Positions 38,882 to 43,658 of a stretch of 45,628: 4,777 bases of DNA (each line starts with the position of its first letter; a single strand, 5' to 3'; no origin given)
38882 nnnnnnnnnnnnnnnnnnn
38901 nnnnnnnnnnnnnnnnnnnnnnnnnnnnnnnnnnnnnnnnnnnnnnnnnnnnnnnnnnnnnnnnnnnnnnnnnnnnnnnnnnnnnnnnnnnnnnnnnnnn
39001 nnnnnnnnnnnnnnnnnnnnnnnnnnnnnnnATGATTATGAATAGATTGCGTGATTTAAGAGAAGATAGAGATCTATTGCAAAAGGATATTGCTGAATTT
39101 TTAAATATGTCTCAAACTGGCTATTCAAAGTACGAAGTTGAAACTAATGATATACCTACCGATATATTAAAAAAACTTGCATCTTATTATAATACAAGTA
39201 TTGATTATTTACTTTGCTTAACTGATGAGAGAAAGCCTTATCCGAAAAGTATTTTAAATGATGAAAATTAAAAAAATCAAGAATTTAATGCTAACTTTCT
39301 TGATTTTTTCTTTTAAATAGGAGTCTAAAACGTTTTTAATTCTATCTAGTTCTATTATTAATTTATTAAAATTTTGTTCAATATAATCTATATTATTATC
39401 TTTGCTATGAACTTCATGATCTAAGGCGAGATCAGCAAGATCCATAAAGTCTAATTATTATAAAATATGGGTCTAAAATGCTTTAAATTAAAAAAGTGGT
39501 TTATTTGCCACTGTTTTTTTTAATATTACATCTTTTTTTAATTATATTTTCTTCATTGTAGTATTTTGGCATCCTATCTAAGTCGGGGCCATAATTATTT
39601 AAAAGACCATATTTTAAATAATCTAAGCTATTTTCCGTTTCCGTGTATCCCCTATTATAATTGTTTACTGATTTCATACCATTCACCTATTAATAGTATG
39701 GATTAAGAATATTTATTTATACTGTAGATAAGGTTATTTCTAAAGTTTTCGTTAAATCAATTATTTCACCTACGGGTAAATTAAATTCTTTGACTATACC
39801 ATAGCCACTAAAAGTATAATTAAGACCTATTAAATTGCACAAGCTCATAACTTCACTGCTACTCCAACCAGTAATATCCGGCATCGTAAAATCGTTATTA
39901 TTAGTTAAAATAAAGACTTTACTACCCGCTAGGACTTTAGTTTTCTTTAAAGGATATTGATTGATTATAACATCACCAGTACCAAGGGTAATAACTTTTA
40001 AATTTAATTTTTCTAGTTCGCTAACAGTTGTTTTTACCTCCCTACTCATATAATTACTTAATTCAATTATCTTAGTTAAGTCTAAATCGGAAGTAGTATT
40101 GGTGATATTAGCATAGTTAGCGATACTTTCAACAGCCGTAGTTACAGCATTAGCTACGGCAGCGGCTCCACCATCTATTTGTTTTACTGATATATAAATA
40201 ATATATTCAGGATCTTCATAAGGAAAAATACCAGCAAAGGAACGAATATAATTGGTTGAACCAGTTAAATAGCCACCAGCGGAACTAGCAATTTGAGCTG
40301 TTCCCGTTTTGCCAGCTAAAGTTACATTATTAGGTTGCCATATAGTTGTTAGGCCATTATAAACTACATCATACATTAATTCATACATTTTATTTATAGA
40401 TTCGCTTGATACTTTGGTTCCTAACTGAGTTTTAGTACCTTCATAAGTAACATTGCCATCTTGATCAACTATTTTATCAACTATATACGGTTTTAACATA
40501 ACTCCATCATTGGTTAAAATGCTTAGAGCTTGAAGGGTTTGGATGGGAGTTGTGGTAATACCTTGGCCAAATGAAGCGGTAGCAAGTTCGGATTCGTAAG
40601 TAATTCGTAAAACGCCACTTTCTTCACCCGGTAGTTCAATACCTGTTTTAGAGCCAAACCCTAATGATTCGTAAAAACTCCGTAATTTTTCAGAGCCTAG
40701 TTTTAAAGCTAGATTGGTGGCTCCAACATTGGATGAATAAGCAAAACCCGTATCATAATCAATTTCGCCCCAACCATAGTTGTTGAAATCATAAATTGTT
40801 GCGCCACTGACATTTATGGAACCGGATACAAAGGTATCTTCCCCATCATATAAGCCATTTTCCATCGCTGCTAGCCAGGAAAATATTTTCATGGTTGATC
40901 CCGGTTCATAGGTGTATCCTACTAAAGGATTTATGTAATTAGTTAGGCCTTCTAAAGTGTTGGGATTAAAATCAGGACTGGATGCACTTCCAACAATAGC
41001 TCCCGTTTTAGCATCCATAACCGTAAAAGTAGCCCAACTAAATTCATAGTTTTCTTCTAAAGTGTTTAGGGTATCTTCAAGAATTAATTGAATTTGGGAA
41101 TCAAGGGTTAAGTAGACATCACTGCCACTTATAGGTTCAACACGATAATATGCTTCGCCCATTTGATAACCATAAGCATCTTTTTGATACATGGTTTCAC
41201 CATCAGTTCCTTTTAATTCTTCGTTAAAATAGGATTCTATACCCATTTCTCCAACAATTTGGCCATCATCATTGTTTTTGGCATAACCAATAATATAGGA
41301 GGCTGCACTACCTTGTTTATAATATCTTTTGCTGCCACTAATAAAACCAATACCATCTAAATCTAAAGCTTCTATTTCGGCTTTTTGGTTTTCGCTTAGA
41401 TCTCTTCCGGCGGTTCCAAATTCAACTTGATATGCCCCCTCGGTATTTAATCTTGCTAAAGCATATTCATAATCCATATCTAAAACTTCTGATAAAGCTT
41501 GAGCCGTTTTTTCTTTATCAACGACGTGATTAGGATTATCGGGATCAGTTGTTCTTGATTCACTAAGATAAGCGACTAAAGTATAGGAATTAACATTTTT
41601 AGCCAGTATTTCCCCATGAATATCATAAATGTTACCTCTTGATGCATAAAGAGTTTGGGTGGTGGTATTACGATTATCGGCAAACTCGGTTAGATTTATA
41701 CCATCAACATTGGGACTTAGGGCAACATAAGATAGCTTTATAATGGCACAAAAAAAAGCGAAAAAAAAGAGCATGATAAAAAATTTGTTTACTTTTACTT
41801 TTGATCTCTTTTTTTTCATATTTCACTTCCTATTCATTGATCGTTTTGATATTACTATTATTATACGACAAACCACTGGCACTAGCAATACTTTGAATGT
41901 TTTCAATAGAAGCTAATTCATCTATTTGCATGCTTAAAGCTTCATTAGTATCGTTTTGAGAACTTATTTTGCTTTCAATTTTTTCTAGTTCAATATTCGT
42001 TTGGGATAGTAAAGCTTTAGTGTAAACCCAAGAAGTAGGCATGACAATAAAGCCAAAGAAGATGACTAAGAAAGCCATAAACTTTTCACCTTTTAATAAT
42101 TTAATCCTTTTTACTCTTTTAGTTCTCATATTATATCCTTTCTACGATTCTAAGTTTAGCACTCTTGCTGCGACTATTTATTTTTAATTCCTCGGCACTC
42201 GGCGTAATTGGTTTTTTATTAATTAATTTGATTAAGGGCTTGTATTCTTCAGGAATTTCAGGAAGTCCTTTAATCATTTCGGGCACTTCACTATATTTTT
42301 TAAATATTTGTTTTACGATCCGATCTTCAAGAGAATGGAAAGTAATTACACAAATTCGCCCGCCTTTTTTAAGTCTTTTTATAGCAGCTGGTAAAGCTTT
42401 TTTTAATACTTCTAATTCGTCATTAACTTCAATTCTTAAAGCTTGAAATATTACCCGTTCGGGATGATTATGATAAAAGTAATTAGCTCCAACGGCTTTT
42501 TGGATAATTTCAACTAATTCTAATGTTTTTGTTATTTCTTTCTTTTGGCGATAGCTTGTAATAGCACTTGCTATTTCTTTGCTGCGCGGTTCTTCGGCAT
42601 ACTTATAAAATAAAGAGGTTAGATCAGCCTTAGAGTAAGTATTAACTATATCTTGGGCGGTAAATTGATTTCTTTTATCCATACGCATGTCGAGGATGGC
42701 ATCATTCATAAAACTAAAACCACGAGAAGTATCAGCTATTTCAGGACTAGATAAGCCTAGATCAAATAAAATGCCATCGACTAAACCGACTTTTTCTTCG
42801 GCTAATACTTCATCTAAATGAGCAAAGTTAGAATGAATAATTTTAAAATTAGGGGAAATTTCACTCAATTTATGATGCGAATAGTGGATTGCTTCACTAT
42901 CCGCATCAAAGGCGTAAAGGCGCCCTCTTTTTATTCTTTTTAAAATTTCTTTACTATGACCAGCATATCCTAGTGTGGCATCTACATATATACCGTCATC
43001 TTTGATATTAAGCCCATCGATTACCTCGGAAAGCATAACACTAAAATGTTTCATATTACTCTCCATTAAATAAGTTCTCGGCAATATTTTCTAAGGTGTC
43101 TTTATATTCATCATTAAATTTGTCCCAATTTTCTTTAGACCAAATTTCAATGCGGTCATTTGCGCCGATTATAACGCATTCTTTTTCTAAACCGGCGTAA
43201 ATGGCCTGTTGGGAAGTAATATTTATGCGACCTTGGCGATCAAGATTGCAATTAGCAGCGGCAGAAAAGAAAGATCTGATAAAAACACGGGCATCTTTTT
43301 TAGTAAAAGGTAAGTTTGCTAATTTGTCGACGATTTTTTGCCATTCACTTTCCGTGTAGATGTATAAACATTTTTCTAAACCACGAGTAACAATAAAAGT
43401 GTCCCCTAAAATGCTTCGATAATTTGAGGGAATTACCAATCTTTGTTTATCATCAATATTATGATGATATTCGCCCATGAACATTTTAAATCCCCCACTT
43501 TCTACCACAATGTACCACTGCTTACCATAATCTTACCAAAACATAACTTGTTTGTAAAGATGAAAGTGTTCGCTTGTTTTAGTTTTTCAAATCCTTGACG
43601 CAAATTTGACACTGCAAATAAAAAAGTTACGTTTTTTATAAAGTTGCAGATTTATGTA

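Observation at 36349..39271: Recurring cassette of an XRE repressor divergent from membrane-anchored surface proteins with a constant leader and swappable heads (largest copy, two tandem paralogues)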

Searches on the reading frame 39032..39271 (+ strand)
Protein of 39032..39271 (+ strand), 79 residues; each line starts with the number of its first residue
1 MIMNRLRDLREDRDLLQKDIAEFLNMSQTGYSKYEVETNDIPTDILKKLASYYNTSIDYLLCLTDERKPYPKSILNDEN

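Call 4: search_protein_families(library=pfam, proteins=[window:39032-39271:+], max_evalue=1)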
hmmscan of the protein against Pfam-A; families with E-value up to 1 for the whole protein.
window:39032-39271:+ (79 aa): 8 families
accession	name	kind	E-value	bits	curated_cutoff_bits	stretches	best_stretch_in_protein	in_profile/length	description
PF01381.28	HTH_3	-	2.3e-12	47.2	23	1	6-60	1-55/55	Helix-turn-helix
PF12844.13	HTH_19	-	2.6e-08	34.1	30.2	1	4-66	2-64/64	Helix-turn-helix domain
PF13560.12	HTH_31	-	1.3e-06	29.1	27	1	5-56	5-57/64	Helix-turn-helix domain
PF13443.12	HTH_26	-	0.031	15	22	1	5-61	1-58/63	Cro/C1-type HTH DNA-binding domain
PF13744.12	HTH_37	-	0.051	13.8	27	1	2-32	19-49/80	Helix-turn-helix domain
PF13412.12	HTH_24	-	0.092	12.8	21.9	1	9-31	12-34/48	Winged helix-turn-helix DNA-binding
PF22495.2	HTH_92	-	0.22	11.3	27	1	7-45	1-38/45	RsaL-like HTH domain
PF20661.2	SutA-RBD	-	0.35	10.7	29.3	1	10-25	4-19/35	SutA RNAP-binding domain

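Call 5: search_protein_families(library=ncbifam, proteins=[window:39032-39271:+], max_evalue=1)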
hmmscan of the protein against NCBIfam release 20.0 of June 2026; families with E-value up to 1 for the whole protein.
window:39032-39271:+ (79 aa): 10 families
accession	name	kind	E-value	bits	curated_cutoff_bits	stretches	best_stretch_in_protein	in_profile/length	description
NF041951.1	phage_RstR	subfamily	3.3e-13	49.8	80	1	2-70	3-71/108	RstR family transcriptional repressor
NF041575.1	antitoxPezA_Strep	equivalog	9.3e-07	28.9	290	1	1-56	1-56/158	type II toxin-antitoxin system antitoxin PezA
NF038139.1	Reg_Aceta_RamB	equivalog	0.0003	19.6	700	1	4-59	5-60/465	acetate metabolism transcriptional regulator RamB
NF047948.1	male_kill_WMK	equivalog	0.00045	19.8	300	1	4-68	165-229/300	WO male-killing family protein Wmk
NF003162.0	PRK04140.1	equivalog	0.00059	18.9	263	1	4-58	129-183/317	transcriptional regulator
NF007257.0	PRK09706.1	subfamily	0.0014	18.5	101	1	2-75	6-79/135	transcriptional repressor DicA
TIGR03830.1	CxxCG_CxxCG_HTH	subfamily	0.0076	16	61.8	1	4-40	68-104/127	type II TA system antitoxin MqsA family protein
NF006015.0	PRK08154.1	subfamily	0.036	13.2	204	1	4-68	33-97/314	anaerobic benzoate catabolism transcriptional regulator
NF052239.1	antitox_spr1629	equivalog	0.074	12.1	335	1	4-61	5-62/377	spr1629 family repressor/antitoxin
NF058600.1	TransRegSco1979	equivalog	0.075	12.1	350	1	3-55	10-62/280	Sco1979 family transcriptional regulator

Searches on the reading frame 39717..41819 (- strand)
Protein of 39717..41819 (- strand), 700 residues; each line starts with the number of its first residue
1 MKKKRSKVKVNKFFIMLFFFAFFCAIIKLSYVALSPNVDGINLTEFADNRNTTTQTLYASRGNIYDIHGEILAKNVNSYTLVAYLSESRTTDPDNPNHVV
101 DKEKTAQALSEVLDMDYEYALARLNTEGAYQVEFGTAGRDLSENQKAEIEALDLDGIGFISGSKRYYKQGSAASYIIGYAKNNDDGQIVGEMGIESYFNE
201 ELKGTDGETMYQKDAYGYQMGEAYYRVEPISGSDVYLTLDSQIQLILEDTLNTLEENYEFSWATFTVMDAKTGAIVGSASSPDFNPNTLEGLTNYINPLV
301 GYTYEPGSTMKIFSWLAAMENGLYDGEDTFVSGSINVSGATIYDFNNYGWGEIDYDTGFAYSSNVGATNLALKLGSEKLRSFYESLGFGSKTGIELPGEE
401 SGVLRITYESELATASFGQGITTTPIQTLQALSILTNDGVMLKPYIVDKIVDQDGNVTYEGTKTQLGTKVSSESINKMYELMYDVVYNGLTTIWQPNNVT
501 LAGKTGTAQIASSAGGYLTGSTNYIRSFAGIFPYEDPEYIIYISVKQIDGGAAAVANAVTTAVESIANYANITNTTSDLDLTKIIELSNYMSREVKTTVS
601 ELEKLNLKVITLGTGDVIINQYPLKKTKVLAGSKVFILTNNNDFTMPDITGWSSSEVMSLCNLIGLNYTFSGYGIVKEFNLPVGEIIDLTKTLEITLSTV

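Call 63: search_protein_families(library=pfam, proteins=[window:39717-41819:-], max_evalue=0.00001)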
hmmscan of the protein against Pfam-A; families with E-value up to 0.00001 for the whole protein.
window:39717-41819:- (700 aa): 3 families
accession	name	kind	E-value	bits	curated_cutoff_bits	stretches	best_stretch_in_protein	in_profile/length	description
PF00905.27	Transpeptidase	-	1.1e-68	232.1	22.1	1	264-559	2-293/299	Penicillin binding protein transpeptidase domain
PF03717.20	PBP_dimer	-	5.5e-26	92.5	24.4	1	57-221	2-177/180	Penicillin-binding Protein dimerisation domain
PF03793.24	PASTA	-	1.6e-12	47.6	23.2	0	589-640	5-63/64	PASTA domain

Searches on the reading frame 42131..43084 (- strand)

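Call 63: search_protein_families(library=pfam, proteins=[window:42131-43084:-], max_evalue=0.00001)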
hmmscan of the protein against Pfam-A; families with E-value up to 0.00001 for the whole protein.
window:42131-43084:- (317 aa): 1 family
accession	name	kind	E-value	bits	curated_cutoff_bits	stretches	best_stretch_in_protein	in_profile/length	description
PF01795.25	Methyltransf_5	-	1.7e-115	386.2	27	1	10-317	1-309/309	MraW methylase family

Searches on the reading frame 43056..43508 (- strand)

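Call 63: search_protein_families(library=pfam, proteins=[window:43056-43508:-], max_evalue=0.00001)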
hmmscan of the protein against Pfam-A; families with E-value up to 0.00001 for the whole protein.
window:43056-43508:- (150 aa): 1 family
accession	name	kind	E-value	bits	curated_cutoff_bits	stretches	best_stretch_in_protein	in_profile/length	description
PF02381.23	MraZ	-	8.2e-40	135.1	23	2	9-77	1-70/72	MraZ protein, putative antitoxin-like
